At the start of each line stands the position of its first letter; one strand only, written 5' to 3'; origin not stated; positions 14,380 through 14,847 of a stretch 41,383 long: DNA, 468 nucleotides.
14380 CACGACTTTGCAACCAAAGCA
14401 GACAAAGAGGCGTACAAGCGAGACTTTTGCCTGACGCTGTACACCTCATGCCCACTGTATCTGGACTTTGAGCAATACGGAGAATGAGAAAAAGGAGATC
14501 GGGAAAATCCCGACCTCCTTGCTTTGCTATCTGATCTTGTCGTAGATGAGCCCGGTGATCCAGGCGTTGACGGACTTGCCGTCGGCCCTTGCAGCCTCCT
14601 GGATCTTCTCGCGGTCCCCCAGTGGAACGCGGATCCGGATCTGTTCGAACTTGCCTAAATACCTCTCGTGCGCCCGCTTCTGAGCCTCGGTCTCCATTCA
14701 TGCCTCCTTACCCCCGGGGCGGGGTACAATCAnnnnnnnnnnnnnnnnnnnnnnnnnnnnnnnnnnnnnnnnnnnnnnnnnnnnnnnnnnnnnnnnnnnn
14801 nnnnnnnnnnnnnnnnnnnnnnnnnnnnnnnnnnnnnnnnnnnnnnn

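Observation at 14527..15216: Opposite-strand cassette: two hyper-acidic mini-proteins plus a ribbon-helix-helix protein (candidate anti-defence operon)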

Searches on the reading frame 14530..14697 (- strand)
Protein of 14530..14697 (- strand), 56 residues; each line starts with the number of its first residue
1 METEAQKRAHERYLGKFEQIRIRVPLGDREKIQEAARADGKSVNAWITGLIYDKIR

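Call 3: search_protein_families(library=pfam, proteins=[window:14530-14697:-], max_evalue=1)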
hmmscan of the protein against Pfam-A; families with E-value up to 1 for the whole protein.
seq(56 aa): 4 families
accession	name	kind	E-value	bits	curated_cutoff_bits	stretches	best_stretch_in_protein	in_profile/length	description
PF03869.20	Arc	-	4.2e-05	23.7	20.4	1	19-47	6-34/50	Arc-like DNA binding domain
PF05534.18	HicB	-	4.5e-05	23.7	21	1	2-50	5-50/51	HicB family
PF21983.2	NikA-like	-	0.012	16.2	27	1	18-47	5-34/72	Mobilization protein NikA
PF08681.18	TacA1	-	0.045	14.2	21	1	20-48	2-30/80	Antitoxin TacA 1-like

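Call 4: search_protein_families(library=phrogs, proteins=[window:14530-14697:-], max_evalue=1)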
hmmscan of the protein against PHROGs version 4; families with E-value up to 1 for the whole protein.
seq(56 aa): 13 families
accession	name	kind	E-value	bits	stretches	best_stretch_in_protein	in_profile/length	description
phrog_13890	-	unknown function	1.4e-11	45.2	1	5-54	4-54/73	-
phrog_3178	-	transcription regulation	0.00036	21.9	1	17-51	9-43/125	Arc-like DNA binding domain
phrog_1388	-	unknown function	0.00038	21.7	1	19-47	7-35/143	-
phrog_1287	-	unknown function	0.00062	21.2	1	17-52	9-44/115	-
phrog_795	-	other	0.00064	21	1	18-47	18-47/116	partition protein ATPase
phrog_2685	-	other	0.0027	19.1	1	18-47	19-48/161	partition protein ATPase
phrog_228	-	transcription regulation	0.0029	18.4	1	16-54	9-47/251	Arc-like repressor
phrog_22139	-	unknown function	0.0072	17.5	1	12-47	23-57/66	-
phrog_30599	-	transcription regulation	0.0086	17.6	1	18-48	11-41/100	transcriptional regulator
phrog_7906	-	transcription regulation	0.096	14.5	1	18-51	10-43/111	Arc-like transcriptional regulator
phrog_38161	-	transcription regulation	0.17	12.6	1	18-47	10-39/137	Arc-like transcriptional regulator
phrog_9151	-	moron, auxiliary metabolic gene and host takeover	0.23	12.7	1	15-54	72-108/119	HicB-like antitoxin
phrog_10531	-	unknown function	0.31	12.6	1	18-49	7-38/89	-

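Call 9: search_protein_families(library=padloc, proteins=[window:14530-14697:-], max_evalue=1)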
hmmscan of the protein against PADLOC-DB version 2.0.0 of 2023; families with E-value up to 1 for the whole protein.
seq(56 aa): 0 families

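Call 10: search_protein_families(library=ncbifam, proteins=[window:14530-14697:-], max_evalue=1)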
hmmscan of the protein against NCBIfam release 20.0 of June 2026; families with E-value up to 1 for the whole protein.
seq(56 aa): 2 families
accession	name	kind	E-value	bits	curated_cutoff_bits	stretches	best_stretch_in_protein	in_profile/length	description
NF041551.1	YlcI_YnfO_N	subfamily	0.00035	20.6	30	1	19-47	4-31/42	YlcI/YnfO family protein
NF038070.1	LmbU_fam_TF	subfamily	0.016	15.2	125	1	6-50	123-167/171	LmbU family transcriptional regulator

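Call 53: find_related_loci(query=window:14530-14697:-, collection=viral_contigs, flank=5000)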
Query seq(56 aa) (56 aa) in viral_contigs; peptide patterns used: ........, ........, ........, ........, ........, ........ (x = any residue, [..] = any of these).
31 stretches matched a pattern, but none encodes a relative of the query by tblastn (E <= 1e-3).

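Call 55: find_homologous_proteins(query=window:14530-14697:-, max_evalue=0.001)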
Query seq(56 aa) (56 aa): 8 proteins with E <= 0.001 among 8 candidates.
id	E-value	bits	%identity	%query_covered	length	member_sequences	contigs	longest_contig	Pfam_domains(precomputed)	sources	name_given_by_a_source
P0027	4.7e-29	115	100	100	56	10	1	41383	-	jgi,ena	-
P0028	3.2e-26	107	91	100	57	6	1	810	PF05534.19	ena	-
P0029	7.5e-26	105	89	100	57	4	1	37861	PF05534.19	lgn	-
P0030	9.0e-24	99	87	96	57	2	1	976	-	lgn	-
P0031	4.4e-23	97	87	96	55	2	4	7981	-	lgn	-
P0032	1.6e-17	79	84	88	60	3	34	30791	PF03869.21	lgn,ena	-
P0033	1.6e-17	79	84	88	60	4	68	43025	PF03869.21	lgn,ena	-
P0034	3.1e-17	79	75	95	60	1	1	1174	PF03869.21,PF05534.19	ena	-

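Call 56: find_encoding_contigs(protein=P0033, flank=4000, max_places=10)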
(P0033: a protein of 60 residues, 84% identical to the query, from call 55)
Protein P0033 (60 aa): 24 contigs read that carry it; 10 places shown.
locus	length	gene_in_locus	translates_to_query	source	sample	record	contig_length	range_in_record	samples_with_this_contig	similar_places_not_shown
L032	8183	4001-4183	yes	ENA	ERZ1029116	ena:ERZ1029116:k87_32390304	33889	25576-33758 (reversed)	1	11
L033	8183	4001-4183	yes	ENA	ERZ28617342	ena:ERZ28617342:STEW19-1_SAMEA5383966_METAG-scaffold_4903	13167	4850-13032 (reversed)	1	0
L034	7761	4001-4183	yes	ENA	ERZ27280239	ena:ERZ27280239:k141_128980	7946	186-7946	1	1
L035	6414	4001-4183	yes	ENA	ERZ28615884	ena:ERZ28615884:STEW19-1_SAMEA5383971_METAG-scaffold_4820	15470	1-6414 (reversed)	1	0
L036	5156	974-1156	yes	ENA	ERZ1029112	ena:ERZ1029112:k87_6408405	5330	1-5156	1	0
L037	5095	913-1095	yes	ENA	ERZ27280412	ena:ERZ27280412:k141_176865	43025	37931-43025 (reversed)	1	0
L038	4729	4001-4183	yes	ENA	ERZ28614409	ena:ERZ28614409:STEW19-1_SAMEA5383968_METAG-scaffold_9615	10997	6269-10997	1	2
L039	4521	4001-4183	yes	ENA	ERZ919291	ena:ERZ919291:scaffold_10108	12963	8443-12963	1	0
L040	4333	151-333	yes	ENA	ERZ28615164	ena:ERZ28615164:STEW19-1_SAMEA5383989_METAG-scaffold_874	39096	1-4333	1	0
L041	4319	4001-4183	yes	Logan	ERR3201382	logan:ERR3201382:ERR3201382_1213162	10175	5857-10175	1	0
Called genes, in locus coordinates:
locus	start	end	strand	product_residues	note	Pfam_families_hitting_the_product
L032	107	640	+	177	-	PF01381:HTH_3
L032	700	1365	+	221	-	-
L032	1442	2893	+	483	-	PF00239:Resolvase, PF07508:Recombinase, PF13408:Zn_ribbon_recom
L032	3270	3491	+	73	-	-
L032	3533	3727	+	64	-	-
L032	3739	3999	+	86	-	-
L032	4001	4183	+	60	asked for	PF03869:Arc (weak)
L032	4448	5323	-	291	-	PF05257:CHAP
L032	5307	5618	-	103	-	-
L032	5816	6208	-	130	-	-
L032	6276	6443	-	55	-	-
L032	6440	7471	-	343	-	PF00078:RVT_1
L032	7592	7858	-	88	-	-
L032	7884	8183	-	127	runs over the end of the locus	PF22296:bAvd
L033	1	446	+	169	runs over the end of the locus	PF01381:HTH_3, PF12844:HTH_19, PF13560:HTH_31 (weak)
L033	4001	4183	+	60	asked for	PF03869:Arc (weak)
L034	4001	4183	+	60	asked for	PF03869:Arc (weak)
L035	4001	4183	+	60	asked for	PF03869:Arc (weak)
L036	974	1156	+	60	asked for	PF03869:Arc (weak)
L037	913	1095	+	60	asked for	PF03869:Arc (weak)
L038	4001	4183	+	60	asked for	PF03869:Arc (weak)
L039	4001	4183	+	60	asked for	PF03869:Arc (weak)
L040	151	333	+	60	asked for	PF03869:Arc (weak)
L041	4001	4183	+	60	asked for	PF03869:Arc (weak)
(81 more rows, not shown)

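Call 57: find_encoding_contigs(protein=P0032, flank=4000, max_places=10)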
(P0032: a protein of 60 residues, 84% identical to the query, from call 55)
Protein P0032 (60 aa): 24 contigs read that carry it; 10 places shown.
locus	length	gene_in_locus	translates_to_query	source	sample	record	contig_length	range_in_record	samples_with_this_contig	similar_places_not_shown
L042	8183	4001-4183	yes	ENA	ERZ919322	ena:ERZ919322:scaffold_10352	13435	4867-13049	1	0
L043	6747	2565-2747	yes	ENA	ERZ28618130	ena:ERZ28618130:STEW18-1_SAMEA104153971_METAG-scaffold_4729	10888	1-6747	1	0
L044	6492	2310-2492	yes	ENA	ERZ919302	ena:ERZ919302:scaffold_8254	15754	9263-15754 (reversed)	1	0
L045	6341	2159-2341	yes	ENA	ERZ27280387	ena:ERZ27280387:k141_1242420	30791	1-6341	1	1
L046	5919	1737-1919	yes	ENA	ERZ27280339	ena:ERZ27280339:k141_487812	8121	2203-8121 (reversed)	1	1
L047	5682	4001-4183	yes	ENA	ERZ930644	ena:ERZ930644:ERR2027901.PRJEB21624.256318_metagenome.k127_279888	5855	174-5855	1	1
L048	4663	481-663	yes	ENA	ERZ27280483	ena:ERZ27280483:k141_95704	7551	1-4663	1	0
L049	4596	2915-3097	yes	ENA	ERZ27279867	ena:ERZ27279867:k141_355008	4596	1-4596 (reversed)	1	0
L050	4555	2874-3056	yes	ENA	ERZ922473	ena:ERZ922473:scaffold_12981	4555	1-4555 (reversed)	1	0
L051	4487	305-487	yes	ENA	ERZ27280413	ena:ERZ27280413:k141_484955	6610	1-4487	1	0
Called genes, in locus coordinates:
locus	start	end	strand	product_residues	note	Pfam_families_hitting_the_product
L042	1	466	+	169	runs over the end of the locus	PF01381:HTH_3, PF12844:HTH_19, PF13560:HTH_31 (weak)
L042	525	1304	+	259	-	-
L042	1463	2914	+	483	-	PF00239:Resolvase, PF07508:Recombinase, PF13408:Zn_ribbon_recom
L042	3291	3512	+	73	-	-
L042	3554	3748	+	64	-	-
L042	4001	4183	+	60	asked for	PF03869:Arc (weak)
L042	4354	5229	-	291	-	PF05257:CHAP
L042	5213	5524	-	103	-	-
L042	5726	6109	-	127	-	-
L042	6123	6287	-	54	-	-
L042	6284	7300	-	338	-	PF00078:RVT_1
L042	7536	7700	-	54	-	-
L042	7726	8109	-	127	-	PF22296:bAvd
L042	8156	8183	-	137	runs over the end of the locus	?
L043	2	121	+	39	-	?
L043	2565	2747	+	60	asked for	PF03869:Arc (weak)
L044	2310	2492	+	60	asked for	PF03869:Arc (weak)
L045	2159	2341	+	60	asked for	PF03869:Arc (weak)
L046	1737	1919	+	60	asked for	PF03869:Arc (weak)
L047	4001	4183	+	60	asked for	PF03869:Arc (weak)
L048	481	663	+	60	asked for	PF03869:Arc (weak)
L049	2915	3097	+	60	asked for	PF03869:Arc (weak)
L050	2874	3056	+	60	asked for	PF03869:Arc (weak)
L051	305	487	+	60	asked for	PF03869:Arc (weak)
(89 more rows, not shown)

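Call 85: search_solved_structures(query=window:14530-14697:-, max_evalue=5, show_alignments=2)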
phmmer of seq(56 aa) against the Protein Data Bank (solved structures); distinct sequences matched with E-value up to 5: 4.
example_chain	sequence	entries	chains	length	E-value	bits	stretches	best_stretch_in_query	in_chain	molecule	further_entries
3qoq_A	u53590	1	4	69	0.096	16.2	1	18-49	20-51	Alginate and motility regulator Z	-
1mnt_A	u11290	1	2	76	0.18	15.4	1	21-54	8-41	MNT REPRESSOR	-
1b28_A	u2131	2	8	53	1.1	12.9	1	14-54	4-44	PROTEIN (REGULATORY PROTEIN ARC) | ARC REPRESSOR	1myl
8uic_T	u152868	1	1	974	1.5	12.5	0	9-31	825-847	FI02071p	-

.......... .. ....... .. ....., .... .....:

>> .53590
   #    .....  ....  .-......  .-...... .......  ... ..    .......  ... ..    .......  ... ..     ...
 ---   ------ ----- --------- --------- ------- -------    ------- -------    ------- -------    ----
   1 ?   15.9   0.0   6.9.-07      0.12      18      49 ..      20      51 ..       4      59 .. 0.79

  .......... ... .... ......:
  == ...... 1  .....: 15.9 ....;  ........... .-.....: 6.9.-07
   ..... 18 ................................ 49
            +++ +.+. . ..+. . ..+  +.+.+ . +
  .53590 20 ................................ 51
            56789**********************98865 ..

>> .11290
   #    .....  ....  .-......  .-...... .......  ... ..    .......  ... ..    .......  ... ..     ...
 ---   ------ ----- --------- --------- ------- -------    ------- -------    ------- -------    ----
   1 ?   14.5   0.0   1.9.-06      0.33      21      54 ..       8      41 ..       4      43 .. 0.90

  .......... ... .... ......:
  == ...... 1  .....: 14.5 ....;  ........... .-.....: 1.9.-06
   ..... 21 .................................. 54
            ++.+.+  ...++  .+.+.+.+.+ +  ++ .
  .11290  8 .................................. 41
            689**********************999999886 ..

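Call 90: search_dna_similar(query=window:14530-14697:-, collection=phages, mode=protein, max_evalue=0.01)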
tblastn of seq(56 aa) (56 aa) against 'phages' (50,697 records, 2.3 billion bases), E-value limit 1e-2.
Records with a match: 4; places in all: 4; records where one place covers at least 80% of the query: 3.
Best place of each record, by identity: <60% 4.
By first word of the organism name: Bacteriophage 3; Flavonifractor 1.
By host as written in the record: - 3; Flavonifractor plautii 1.
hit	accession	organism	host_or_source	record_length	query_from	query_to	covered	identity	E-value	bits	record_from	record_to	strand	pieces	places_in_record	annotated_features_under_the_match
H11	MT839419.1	Bacteriophage sp.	human fecal samples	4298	2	56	98%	41.8%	2e-4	42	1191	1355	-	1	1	record has no annotation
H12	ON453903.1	Flavonifractor phage Castelnaud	Flavonifractor plautii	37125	3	56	96%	40.0%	3e-4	42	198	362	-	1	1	Arc-like repressor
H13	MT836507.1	Bacteriophage sp.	human fecal samples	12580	3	51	88%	40.0%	2e-3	39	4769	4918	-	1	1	record has no annotation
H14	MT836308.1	Bacteriophage sp.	human fecal samples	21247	15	44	54%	50.0%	9e-3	37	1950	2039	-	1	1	record has no annotation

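Call 91: get_annotated_region(hit=H12, flank=4000)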
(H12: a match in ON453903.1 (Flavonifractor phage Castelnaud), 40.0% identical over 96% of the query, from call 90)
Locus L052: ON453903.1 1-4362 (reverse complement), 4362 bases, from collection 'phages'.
description: Flavonifractor phage Castelnaud, complete genome.
organism: Flavonifractor phage Castelnaud (NCBI taxid 2951975)
taxonomy: Viruses
host: Flavonifractor plautii; source: feces; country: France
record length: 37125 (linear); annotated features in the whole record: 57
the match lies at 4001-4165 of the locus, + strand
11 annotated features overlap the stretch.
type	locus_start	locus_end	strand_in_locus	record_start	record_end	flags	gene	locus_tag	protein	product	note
CDS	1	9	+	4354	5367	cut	-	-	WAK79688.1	tail fiber assembly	rasttk_feature_creation_tool=/opt/patric-common/ runtime/bin/phanotate version 1.5.0; HHpred against PHROGS v3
CDS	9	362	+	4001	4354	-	-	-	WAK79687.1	hypothetical protein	rasttk_feature_creation_tool=/opt/patric-common/ runtime/bin/phanotate version 1.5.0; ...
CDS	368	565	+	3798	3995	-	-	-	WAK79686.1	hypothetical protein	rasttk_feature_creation_tool=/opt/patric-common/ runtime/bin/phanotate version 1.5.0; ...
CDS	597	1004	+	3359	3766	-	-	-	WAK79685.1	hypothetical protein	rasttk_feature_creation_tool=/opt/patric-common/ runtime/bin/phanotate version 1.5.0; ...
CDS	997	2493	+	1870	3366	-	-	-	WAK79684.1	N-acetylmuramoyl-L-alanine amidase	rasttk_feature_creation_tool=/opt/patric-common/ runtime/bin/phanotate version 1.5.0; HHpred against PHROGS v3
CDS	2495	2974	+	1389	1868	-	-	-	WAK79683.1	holin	rasttk_feature_creation_tool=/opt/patric-common/ runtime/bin/phanotate version 1.5.0; HHpred against PHROGS v3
CDS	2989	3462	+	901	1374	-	-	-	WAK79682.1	hypothetical protein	rasttk_feature_creation_tool=/opt/patric-common/ runtime/bin/phanotate version 1.5.0; ...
CDS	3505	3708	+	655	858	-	-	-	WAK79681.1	hypothetical protein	rasttk_feature_creation_tool=/opt/patric-common/ runtime/bin/phanotate version 1.5.0; ...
CDS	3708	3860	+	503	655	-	-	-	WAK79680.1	hypothetical protein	rasttk_feature_creation_tool=/opt/patric-common/ runtime/bin/phanotate version 1.5.0; ...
CDS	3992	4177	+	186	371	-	-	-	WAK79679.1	Arc-like repressor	rasttk_feature_creation_tool=/opt/patric-common/ runtime/bin/phanotate version 1.5.0; HHpred against PHROGS v3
CDS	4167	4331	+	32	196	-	-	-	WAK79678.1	hypothetical protein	rasttk_feature_creation_tool=/opt/patric-common/ runtime/bin/phanotate version 1.5.0; ...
